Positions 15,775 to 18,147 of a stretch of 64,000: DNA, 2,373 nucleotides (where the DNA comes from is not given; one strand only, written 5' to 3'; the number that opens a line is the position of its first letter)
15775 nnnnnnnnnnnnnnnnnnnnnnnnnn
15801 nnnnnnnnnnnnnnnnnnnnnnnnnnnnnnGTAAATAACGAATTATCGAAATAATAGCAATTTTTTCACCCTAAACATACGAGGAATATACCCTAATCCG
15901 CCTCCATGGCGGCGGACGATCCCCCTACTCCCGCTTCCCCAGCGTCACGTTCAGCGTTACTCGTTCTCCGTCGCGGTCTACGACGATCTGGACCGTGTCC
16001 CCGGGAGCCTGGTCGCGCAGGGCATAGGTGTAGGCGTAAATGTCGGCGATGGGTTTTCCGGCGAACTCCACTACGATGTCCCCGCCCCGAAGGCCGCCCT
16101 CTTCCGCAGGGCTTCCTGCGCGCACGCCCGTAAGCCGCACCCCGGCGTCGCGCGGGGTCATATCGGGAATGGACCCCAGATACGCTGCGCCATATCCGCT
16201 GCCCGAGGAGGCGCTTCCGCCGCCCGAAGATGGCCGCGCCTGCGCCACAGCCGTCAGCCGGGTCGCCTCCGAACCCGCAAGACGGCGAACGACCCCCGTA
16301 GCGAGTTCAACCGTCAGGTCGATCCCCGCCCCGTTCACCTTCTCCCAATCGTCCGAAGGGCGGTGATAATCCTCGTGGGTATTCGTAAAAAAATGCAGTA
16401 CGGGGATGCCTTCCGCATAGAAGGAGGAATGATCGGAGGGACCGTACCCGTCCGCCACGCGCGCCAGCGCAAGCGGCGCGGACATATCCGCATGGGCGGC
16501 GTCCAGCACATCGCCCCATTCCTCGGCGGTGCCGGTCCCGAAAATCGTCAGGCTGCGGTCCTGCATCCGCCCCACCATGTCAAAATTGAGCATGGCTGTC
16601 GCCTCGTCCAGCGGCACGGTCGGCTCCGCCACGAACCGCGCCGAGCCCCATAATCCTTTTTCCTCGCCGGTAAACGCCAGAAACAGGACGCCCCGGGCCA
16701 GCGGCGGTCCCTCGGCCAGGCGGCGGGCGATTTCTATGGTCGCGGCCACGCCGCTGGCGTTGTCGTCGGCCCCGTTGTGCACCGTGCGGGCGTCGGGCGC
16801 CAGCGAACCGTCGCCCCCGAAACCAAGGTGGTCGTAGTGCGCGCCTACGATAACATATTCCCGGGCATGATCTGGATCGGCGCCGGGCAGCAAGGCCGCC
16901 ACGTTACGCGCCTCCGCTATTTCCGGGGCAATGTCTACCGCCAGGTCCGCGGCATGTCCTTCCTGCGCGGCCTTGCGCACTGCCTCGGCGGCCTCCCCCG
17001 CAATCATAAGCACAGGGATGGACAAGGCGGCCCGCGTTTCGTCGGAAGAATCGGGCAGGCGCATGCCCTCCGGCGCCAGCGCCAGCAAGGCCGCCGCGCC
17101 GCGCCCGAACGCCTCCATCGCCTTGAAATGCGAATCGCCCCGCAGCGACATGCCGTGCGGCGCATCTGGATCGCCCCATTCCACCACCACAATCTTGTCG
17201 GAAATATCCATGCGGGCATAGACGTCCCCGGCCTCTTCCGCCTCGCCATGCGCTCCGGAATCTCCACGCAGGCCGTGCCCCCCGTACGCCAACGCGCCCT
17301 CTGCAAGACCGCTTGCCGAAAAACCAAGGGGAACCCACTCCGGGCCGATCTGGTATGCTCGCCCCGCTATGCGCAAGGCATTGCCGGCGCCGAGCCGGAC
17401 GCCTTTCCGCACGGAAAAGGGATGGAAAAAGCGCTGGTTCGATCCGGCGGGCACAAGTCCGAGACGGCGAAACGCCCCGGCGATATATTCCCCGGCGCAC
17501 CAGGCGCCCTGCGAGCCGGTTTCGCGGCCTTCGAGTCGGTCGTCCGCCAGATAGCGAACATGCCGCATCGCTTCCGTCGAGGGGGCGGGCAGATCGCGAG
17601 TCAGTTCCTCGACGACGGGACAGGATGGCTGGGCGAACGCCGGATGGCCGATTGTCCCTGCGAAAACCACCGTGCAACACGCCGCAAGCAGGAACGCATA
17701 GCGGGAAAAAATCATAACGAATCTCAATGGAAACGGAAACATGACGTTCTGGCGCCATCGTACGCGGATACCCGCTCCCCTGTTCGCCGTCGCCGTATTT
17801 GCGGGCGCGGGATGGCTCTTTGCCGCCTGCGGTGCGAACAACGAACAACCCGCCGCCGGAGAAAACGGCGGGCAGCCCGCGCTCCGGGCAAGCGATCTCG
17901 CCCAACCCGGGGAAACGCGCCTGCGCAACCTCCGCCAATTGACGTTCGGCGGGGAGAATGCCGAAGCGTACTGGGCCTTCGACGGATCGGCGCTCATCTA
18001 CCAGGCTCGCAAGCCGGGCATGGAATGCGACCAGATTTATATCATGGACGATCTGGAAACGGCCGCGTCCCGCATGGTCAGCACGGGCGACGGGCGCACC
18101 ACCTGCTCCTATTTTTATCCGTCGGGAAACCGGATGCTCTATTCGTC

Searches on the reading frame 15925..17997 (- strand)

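Call 4: search_protein_families(library=pfam, proteins=[window:15925-17997:-])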
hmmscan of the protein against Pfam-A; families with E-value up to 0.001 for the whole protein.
window:15925-17997:- (690 aa): 4 families
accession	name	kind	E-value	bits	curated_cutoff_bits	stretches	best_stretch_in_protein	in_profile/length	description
PF04389.22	Peptidase_M28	-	1.7e-44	152.3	21.3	1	365-565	1-188/193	Peptidase family M28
PF13180.12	PDZ_2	-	1.5e-11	44.8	27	1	613-686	7-80/80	PDZ domain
PF17820.7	PDZ_6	-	1.6e-08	34.6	27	1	623-675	3-54/54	PDZ domain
PF01546.33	Peptidase_M20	-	0.00036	20.9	24.6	1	384-460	2-82/206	Peptidase family M20/M25/M40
